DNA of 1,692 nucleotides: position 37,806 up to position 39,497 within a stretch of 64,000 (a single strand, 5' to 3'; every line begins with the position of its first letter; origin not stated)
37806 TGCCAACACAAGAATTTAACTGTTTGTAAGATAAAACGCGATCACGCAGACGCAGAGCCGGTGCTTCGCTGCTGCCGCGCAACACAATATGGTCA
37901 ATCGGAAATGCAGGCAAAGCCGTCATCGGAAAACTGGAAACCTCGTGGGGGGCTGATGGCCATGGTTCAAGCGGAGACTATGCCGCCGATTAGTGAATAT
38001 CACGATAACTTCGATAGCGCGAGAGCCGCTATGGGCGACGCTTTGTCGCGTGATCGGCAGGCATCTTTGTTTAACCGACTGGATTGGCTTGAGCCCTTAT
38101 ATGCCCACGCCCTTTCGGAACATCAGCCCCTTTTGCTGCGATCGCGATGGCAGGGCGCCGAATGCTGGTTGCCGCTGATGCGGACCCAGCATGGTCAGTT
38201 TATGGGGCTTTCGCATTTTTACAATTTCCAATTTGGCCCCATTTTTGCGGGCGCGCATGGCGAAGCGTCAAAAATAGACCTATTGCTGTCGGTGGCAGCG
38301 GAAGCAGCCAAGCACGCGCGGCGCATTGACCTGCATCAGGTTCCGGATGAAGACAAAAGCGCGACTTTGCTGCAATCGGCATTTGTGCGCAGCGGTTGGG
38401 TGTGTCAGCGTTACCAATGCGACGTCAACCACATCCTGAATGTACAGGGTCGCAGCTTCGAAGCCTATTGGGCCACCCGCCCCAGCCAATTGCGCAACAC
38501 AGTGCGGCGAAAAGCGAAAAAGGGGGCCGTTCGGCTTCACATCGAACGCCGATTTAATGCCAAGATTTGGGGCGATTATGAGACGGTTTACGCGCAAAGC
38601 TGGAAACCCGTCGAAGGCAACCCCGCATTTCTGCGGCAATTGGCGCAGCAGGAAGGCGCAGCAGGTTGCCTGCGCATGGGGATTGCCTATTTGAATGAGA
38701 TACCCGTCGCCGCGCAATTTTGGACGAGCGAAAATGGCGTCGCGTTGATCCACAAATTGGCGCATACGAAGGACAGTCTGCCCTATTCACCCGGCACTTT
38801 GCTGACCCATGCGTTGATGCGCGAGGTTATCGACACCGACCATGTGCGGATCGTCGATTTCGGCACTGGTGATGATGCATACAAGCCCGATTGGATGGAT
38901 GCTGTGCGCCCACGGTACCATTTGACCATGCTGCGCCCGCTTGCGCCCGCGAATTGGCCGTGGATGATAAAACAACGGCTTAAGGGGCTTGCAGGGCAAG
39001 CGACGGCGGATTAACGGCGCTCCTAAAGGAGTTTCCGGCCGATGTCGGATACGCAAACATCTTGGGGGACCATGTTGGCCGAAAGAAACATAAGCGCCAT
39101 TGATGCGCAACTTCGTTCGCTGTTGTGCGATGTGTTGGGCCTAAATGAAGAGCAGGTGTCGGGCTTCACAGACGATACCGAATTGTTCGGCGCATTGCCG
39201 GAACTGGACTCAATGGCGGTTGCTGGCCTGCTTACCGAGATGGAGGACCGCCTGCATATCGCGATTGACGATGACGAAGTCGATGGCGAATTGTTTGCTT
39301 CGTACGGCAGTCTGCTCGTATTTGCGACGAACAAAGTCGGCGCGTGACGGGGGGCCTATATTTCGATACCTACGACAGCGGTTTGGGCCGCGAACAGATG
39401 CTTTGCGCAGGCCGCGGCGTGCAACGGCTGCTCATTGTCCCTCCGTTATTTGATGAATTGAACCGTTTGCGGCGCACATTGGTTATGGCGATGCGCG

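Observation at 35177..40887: Carrier-protein / AMP-ligase / PLP-decarboxylase / CelD-like acyltransferase / two-hydrolase module joined to the XrtA locus, with no assigned chemistry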

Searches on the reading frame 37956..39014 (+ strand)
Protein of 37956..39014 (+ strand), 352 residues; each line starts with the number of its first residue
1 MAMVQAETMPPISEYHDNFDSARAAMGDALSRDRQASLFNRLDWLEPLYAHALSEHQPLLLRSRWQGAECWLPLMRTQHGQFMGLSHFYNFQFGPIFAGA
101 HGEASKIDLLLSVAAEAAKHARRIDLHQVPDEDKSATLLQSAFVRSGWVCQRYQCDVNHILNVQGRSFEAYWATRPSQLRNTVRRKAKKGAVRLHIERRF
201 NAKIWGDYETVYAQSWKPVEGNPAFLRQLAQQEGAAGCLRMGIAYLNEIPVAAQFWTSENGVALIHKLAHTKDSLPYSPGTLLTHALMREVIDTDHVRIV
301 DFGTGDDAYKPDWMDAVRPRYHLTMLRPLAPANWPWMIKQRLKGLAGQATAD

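Call 3: search_protein_families(library=ncbifam, proteins=[window:37956-39014:+], max_evalue=0.001)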
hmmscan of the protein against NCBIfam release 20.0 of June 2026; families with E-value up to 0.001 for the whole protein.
window:37956-39014:+ (352 aa): 0 families

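Call 4: search_protein_families(library=pfam, proteins=[window:37956-39014:+], max_evalue=0.01)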
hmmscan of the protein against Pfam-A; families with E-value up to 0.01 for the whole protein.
window:37956-39014:+ (352 aa): 1 family
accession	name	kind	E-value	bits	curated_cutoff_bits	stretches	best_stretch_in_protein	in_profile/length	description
PF13480.13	Acetyltransf_6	-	2.5e-18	67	22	1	179-310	3-142/143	Acetyltransferase (GNAT) domain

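Call 23: search_solved_structures(query=window:37956-39014:+, max_evalue=1, show_alignments=1)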
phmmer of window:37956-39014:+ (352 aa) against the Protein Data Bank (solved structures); distinct sequences matched with E-value up to 1: 0.

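Call 47: find_homologous_proteins(query=window:37956-39014:+, max_evalue=0.001)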
Query window:37956-39014:+ (352 aa): 3031 proteins with E <= 0.001 among 6019 candidates; the best 120 are listed.
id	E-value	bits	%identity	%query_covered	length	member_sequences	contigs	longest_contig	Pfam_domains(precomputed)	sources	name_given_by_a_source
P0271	1.2e-242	822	100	100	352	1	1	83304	PF13480.14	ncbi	-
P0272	5.5e-142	491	64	93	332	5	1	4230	PF13480.14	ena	-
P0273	1.0e-136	474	63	93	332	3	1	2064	PF13480.14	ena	-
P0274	3.1e-134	466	62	93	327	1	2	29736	PF13480.14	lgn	-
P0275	6.7e-134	465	58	98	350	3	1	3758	PF13480.14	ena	-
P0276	1.0e-133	464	63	92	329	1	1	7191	PF13480.14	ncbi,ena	-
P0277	1.6e-123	431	56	95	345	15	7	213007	PF13480.14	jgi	jgi:hypothetical protein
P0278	2.2e-121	424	55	95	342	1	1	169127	PF13480.14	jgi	jgi:hypothetical protein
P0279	7.7e-121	422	55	97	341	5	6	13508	PF13480.14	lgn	-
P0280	1.3e-120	421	58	90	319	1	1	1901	PF13480.14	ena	-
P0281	3.0e-120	420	53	99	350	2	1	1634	PF13480.14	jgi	jgi:Acetyltransferase (GNAT) domain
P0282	3.2e-120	420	57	93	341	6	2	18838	PF13480.14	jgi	jgi:Acetyltransferase (GNAT) domain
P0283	4.8e-120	419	54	99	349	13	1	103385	PF13480.14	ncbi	ncbi:MAG: GNAT family N-acetyltransferase [Pseudomonadota bacterium]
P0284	8.1e-120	418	55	95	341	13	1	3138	PF13480.14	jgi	jgi:hypothetical protein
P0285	9.7e-120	418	55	97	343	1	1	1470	PF13480.14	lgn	-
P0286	1.1e-119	418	55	95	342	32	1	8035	PF13480.14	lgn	-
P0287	2.1e-119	417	57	95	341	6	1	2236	PF13480.14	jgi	jgi:hypothetical protein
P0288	3.9e-119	416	56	95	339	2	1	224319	PF13480.14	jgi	jgi:CelD/BcsL family acetyltransferase involved in cellulose biosynthesis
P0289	8.1e-119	415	57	94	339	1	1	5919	PF13480.14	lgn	-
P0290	1.2e-118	415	54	97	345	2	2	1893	PF13480.14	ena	-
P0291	1.2e-118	415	55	97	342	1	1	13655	PF13480.14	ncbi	-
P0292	2.8e-118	413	54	95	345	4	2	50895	PF13480.14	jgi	jgi:Acetyltransferase (GNAT) domain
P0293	3.7e-118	413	55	97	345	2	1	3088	PF13480.14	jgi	jgi:hypothetical protein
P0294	5.7e-118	412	54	97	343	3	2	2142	PF13480.14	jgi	jgi:Acetyltransferase (GNAT) domain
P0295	6.9e-118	412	56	93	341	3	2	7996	PF13480.14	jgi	jgi:hypothetical protein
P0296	7.3e-118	412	55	97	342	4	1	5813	PF13480.14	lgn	-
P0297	7.6e-118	412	54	97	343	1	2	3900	PF13480.14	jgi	jgi:Acetyltransferase (GNAT) domain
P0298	1.7e-117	411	54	97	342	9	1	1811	PF13480.14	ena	-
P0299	1.7e-117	411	55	95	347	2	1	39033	PF13480.14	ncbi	-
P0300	2.1e-117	411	54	97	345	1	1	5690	PF13480.14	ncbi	-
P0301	2.4e-117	410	55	95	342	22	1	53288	PF13480.14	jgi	jgi:hypothetical protein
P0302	2.6e-117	410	54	97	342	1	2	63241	PF13480.14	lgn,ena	-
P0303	2.8e-117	410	54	92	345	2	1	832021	PF13480.14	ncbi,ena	-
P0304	3.0e-117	410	55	95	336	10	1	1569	PF13480.14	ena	-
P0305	3.1e-117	410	54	95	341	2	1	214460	PF13480.14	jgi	jgi:hypothetical protein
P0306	4.2e-117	410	54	97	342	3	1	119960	PF13480.14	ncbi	-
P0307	4.3e-117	410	54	97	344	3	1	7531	PF13480.14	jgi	jgi:hypothetical protein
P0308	4.9e-117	409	56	92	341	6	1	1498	PF13480.14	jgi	-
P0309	6.7e-117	409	54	99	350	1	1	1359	PF13480.14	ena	-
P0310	6.9e-117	409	54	95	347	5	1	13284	PF13480.14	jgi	jgi:Acetyltransferase (GNAT) domain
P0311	8.0e-117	409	55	95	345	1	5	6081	PF13480.14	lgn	-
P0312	1.2e-116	408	55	95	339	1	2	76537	PF13480.14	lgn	-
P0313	1.3e-116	408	53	97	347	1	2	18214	PF13480.14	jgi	jgi:hypothetical protein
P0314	1.4e-116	408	56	95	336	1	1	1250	PF13480.14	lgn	-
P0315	1.4e-116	408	56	95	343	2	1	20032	PF13480.14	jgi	jgi:Acetyltransferase (GNAT) domain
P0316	1.6e-116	408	54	96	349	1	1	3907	PF13480.14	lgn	-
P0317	1.9e-116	407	55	94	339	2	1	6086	PF13480.14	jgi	jgi:hypothetical protein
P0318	2.3e-116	407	55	96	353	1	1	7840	PF13480.14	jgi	jgi:hypothetical protein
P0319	2.3e-116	407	55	95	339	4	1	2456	PF13480.14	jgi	jgi:Acetyltransferase (GNAT) domain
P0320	3.3e-116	407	54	97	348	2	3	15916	PF13480.14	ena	-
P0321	3.4e-116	407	54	97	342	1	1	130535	PF13480.14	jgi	jgi:Acetyltransferase (GNAT) domain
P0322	3.6e-116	406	56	91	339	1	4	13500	PF13480.14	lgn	-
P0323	3.7e-116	406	54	95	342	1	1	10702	PF13480.14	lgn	-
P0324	5.4e-116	406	57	93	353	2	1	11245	PF13480.14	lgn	-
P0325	5.5e-116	406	53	97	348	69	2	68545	PF13480.14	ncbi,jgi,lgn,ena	-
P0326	6.6e-116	406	53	95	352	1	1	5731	PF13480.14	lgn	-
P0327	8.4e-116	405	55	94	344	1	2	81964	PF13480.14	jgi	jgi:CelD/BcsL family acetyltransferase involved in cellulose biosynthesis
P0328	1.0e-115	405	55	97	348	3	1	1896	PF13480.14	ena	-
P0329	1.5e-115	404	52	97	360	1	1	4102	PF13480.14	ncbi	-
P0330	1.5e-115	404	54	97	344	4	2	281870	PF13480.14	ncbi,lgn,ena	ncbi:MAG: GNAT family N-acetyltransferase [Sphingorhabdus sp.]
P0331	1.6e-115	404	54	97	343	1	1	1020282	PF13480.14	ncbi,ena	-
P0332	1.7e-115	404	54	97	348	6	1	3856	PF13480.14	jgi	jgi:hypothetical protein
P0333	1.7e-115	404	53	95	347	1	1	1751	PF13480.14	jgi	jgi:hypothetical protein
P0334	1.8e-115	404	54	96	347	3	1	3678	PF13480.14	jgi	jgi:Acetyltransferase (GNAT) domain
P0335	2.2e-115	404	55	94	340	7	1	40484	PF13480.14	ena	-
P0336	2.7e-115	404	53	95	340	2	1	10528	PF13480.14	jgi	jgi:Acetyltransferase (GNAT) domain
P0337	2.9e-115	403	56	91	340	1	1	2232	PF13480.14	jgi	jgi:hypothetical protein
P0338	5.8e-115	402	53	97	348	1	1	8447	PF13480.14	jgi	jgi:hypothetical protein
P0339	6.4e-115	402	53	97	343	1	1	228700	PF13480.14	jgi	jgi:hypothetical protein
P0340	7.1e-115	402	54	93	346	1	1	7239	PF13480.14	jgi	jgi:Acetyltransferase (GNAT) domain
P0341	8.4e-115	402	52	99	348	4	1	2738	PF13480.14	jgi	jgi:Acetyltransferase (GNAT) domain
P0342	1.0e-114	402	53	97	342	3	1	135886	PF13480.14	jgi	jgi:hypothetical protein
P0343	1.3e-114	401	55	93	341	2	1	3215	PF13480.14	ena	-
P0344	1.4e-114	401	54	94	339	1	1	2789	PF13480.14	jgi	jgi:Acetyltransferase (GNAT) domain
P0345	1.4e-114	401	54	99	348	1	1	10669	PF13480.14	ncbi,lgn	ncbi:MAG: GNAT family N-acetyltransferase [Sphingorhabdus sp.]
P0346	1.6e-114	401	54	94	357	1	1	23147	PF13480.14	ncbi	-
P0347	2.4e-114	400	52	99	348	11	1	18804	PF13480.14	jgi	jgi:hypothetical protein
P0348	3.3e-114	400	51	99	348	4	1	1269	PF13480.14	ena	-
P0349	4.4e-114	400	54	95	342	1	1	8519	PF13480.14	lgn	-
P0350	4.8e-114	399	53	97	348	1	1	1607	PF13480.14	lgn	-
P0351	5.0e-114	399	53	96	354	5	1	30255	PF13480.14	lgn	-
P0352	5.3e-114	399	53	95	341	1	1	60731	PF13480.14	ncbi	-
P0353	6.0e-114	399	52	95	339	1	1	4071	PF13480.14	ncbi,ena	-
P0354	6.2e-114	399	53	96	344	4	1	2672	PF13480.14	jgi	jgi:Acetyltransferase (GNAT) domain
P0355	7.3e-114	399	53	97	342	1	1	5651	PF13480.14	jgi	jgi:hypothetical protein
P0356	8.0e-114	399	54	95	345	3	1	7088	PF13480.14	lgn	-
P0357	9.5e-114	399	55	97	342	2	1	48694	PF13480.14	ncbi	-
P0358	1.0e-113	398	53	97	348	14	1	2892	PF13480.14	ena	-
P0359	1.1e-113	398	53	97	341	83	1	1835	PF13480.14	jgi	jgi:hypothetical protein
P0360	1.1e-113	398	56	93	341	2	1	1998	PF13480.14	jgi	jgi:hypothetical protein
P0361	1.5e-113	398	53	96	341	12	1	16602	PF13480.14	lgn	-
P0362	1.5e-113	398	52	98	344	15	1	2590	PF13480.14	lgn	-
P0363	1.8e-113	398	53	97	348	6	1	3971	PF13480.14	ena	-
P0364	1.8e-113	398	52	98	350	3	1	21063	PF13480.14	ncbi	-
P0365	1.9e-113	398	53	95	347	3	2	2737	PF13480.14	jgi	jgi:Acetyltransferase (GNAT) domain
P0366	2.2e-113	397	56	93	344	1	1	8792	PF13480.14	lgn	-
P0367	2.8e-113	397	54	95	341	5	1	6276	PF13480.14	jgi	jgi:hypothetical protein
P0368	3.0e-113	397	52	97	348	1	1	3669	PF13480.14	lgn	-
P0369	3.2e-113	397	52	95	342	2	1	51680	PF13480.14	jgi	jgi:hypothetical protein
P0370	3.3e-113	397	51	97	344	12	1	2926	PF13480.14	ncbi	-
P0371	3.3e-113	397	53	96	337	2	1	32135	PF13480.14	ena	-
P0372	3.4e-113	397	54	96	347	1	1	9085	PF13480.14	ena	-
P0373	3.5e-113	397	54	95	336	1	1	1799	PF13480.14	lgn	-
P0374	3.6e-113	397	52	95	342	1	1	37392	PF13480.14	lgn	-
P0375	3.7e-113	397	54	93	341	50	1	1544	PF13480.14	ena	-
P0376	3.8e-113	397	52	95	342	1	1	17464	PF13480.14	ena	-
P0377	3.8e-113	397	51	98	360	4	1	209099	PF13480.14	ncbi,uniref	ncbi:GNAT family N-acetyltransferase [Parasphingorhabdus sp.]|uniref:GNAT family N-acetyltransferase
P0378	4.4e-113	396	53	95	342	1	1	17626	PF13480.14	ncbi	-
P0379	5.8e-113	396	51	96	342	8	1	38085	PF13480.14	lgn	-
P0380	7.1e-113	396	53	97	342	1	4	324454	PF13480.14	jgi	jgi:hypothetical protein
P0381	7.1e-113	396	51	95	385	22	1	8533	PF13480.14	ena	-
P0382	1.2e-112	395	52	97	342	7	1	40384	PF13480.14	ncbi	-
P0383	1.7e-112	394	56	93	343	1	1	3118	PF13480.14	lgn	-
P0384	1.7e-112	394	52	95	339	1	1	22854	PF13480.14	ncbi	-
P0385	2.1e-112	394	53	91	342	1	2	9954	PF13480.14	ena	-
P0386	2.3e-112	394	54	93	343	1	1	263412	PF13480.14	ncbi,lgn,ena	-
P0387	2.4e-112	394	52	95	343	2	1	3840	PF13480.14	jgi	jgi:Acetyltransferase (GNAT) domain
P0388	2.8e-112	394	53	97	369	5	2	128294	PF13480.14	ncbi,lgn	-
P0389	2.9e-112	394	52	96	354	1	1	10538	PF13480.14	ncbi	-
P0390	2.9e-112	394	55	94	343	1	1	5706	PF13480.14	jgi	jgi:Acetyltransferase (GNAT) domain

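Call 57: predict_structure(alignment_id=A2)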
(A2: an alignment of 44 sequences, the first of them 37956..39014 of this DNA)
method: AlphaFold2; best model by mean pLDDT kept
length: 352 residues; sequences in the alignment: 44
mean_pLDDT: 90.0   pTM: 0.85
mean pLDDT of the five models: 90.0, 89.6, 89.6, 88.4, 87.7
residues with pLDDT >= 90: 256; 70-90: 72; 50-70: 15; < 50: 9
segments of 3 or more residues with pLDDT < 50: 1-6, 350-352
pLDDT, mean of each block of 10 residues (from residue 1): 52 92 91 87 89 86 94 92 77 85 94 97 93 93 97 93 96 97 97 96 95 78 86 94 97 93 90 93 97 96 89 94 95 92 75 41
secondary structure, 60 per line:
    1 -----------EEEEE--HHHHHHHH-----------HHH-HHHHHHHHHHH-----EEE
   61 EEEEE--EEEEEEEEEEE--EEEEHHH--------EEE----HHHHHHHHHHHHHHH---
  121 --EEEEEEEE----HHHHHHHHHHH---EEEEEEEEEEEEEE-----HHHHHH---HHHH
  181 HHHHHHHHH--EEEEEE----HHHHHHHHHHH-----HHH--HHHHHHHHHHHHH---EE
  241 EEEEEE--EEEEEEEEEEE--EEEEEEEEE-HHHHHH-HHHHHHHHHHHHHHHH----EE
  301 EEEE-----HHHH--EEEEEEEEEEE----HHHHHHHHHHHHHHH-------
elements in order: E12-16 H19-26 H42-52 E58-65 E68-78 E81-84 E96-98 H103-117 E123-130 H135-145 E149-162 H168-173 H177-189 E192-197 H202-212 H223-235 E239-246 E249-259 E262-270 H272-277 H279-294 E299-304 H310-313 E316-326 H331-345

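Call 61: fold_search(model_id=the predicted structure, library=pdb)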
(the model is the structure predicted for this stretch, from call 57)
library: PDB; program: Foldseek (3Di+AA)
matches with E <= 10: 618; with E <= 0.001: 109
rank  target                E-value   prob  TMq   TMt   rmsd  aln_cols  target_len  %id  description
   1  1xe4                  1.1e-13  1.00  0.62  0.64   5.0       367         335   13  Crystal Structure of Weissella viridescens FemX (K36M) Mutant (released 2005-05-31)
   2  7z5y_A                5.7e-13  1.00  0.63  0.65   4.6       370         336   14  CRYSTAL STRUCTURE OF WEISSELLA VIRIDESCENS FEMXVV NON-RIBOSOMAL AMINO ACID TRANSFERASE IN COMPLEX WITH A PEPTIDYL-XNA  (released 2022-10-26)
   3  1xf8                  8.3e-13  1.00  0.63  0.66   4.7       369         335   16  Crystal Structure of Weissella viridescens FemX (Y254F) Mutant (released 2005-05-31)
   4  7z6a_A                8.8e-13  1.00  0.62  0.66   4.9       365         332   15  CRYSTAL STRUCTURE OF WEISSELLA VIRIDESCENS FEMXVV NON-RIBOSOMAL AMINO ACID TRANSFERASE IN COMPLEX WITH A PEPTIDYL-XNA  (released 2022-10-26)
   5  1ne9                  1.2e-12  1.00  0.61  0.64   4.9       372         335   15  Crystal Structure of Weissella viridescens FemX at 1.7 Ang Resolution (released 2004-02-10)
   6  4ii9_A                1.3e-12  1.00  0.59  0.61   5.1       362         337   15  Crystal structure of Weissella viridescens FemXVv non-ribosomal amino acid transferase in complex with a peptidyl-RNA  (released 2013-07-03)
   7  9wqy                  1.9e-12  1.00  0.61  0.72   4.4       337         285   12  aminoacyl-tRNA-dependent peptide synthase, Sba18, complexed with streptothrisamine (released 2026-04-01)
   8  9wqx                  2.3e-12  1.00  0.60  0.72   4.5       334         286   13  aminoacyl-tRNA-dependent peptide synthase, Sbb17, complexed with streptothrisamine (released 2026-04-01)
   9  2hqy_A                4.8e-12  1.00  0.55  0.62   5.9       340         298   11  Crystal Structure of Conserved Protein of Unknown Function from Bacteroides thetaiotaomicron VPI-5482 (released 2006-09-19)
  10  2hqy_B                5.2e-12  1.00  0.54  0.62   5.9       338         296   12  Crystal Structure of Conserved Protein of Unknown Function from Bacteroides thetaiotaomicron VPI-5482 (released 2006-09-19)
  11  9j8s_A                5.5e-12  1.00  0.48  0.23   5.0       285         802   15  MprF from Pseudomonas aeruginosa in nanodisc, C2 symmetry (released 2025-09-03)
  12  9j8q_A                6.6e-12  1.00  0.51  0.25   8.6       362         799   14  MprF from Pseudomonas aeruginosa in GDN micelle, C2 symmetry (released 2025-09-03)
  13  9wqw                  7.4e-12  1.00  0.61  0.73   4.3       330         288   13  aminoacyl-tRNA-dependent peptide synthase, Sbb17 (released 2026-04-01)
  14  4v34                  1.7e-11  1.00  0.50  0.54   4.9       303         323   15  The Structure of A-PGS from Pseudomonas aeruginosa (SeMet derivative) (released 2015-08-19)
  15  5vrv_D                1.9e-11  1.00  0.55  0.61   6.2       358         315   13  2.05 Angstrom Resolution Crystal Structure of C-terminal Domain (DUF2156) of Putative Lysylphosphatidylglycerol Synthe (released 2017-05-24)
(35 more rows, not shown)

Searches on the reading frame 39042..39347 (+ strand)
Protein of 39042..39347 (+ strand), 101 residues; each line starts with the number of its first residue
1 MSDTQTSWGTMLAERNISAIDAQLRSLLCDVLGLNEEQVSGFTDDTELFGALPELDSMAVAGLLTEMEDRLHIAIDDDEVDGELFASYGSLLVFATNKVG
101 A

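Call 3: search_protein_families(library=ncbifam, proteins=[window:39042-39347:+], max_evalue=0.001)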
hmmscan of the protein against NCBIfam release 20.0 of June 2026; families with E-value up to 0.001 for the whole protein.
window:39042-39347:+ (101 aa): 2 families
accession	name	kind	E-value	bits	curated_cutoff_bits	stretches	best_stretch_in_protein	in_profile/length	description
NF005798.0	PRK07639.1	equivalog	4.6e-05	23.8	100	1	37-97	21-80/91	petrobactin biosynthesis protein AsbD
NF005480.0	PRK07081.1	equivalog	0.00077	19.4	72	1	22-91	3-69/83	acyl carrier protein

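Call 4: search_protein_families(library=pfam, proteins=[window:39042-39347:+], max_evalue=0.01)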
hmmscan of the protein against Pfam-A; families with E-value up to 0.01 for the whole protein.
window:39042-39347:+ (101 aa): 1 family
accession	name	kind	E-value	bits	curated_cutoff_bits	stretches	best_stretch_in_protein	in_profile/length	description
PF00550.31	PP-binding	-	5.1e-07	30.3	20.8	1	23-80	2-54/67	Phosphopantetheine attachment site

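Call 28: search_solved_structures(query=window:39042-39347:+, max_evalue=1, show_alignments=2)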
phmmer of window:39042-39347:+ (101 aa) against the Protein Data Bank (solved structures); distinct sequences matched with E-value up to 1: 10.
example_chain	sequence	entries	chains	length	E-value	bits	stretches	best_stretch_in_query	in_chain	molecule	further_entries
2lki_A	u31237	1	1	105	1.1e-12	51.6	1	24-99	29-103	Putative uncharacterized protein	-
9ls6_A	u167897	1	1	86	0.064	17.1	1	21-93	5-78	Acyl carrier protein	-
6lvt_A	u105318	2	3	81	0.086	16.7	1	20-100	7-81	Acyl carrier protein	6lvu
4lqb_A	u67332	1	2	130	0.1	16.5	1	29-86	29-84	Uncharacterized protein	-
2my5_A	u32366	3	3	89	0.35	14.8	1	55-95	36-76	Peptidyl carrier protein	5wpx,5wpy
9ua9_F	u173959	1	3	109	0.47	14.4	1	30-88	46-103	1D6-VL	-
2l4b_A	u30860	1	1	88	0.49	14.3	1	19-80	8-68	Acyl carrier protein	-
2ehs_A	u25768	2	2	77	0.55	14.2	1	20-100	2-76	Acyl carrier protein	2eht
7mdt_L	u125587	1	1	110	0.79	13.7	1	34-88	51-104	Rh4O9.8 monoclonal antibody Light Chain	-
2my6_A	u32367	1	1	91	0.84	13.6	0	55-95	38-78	Peptidyl carrier protein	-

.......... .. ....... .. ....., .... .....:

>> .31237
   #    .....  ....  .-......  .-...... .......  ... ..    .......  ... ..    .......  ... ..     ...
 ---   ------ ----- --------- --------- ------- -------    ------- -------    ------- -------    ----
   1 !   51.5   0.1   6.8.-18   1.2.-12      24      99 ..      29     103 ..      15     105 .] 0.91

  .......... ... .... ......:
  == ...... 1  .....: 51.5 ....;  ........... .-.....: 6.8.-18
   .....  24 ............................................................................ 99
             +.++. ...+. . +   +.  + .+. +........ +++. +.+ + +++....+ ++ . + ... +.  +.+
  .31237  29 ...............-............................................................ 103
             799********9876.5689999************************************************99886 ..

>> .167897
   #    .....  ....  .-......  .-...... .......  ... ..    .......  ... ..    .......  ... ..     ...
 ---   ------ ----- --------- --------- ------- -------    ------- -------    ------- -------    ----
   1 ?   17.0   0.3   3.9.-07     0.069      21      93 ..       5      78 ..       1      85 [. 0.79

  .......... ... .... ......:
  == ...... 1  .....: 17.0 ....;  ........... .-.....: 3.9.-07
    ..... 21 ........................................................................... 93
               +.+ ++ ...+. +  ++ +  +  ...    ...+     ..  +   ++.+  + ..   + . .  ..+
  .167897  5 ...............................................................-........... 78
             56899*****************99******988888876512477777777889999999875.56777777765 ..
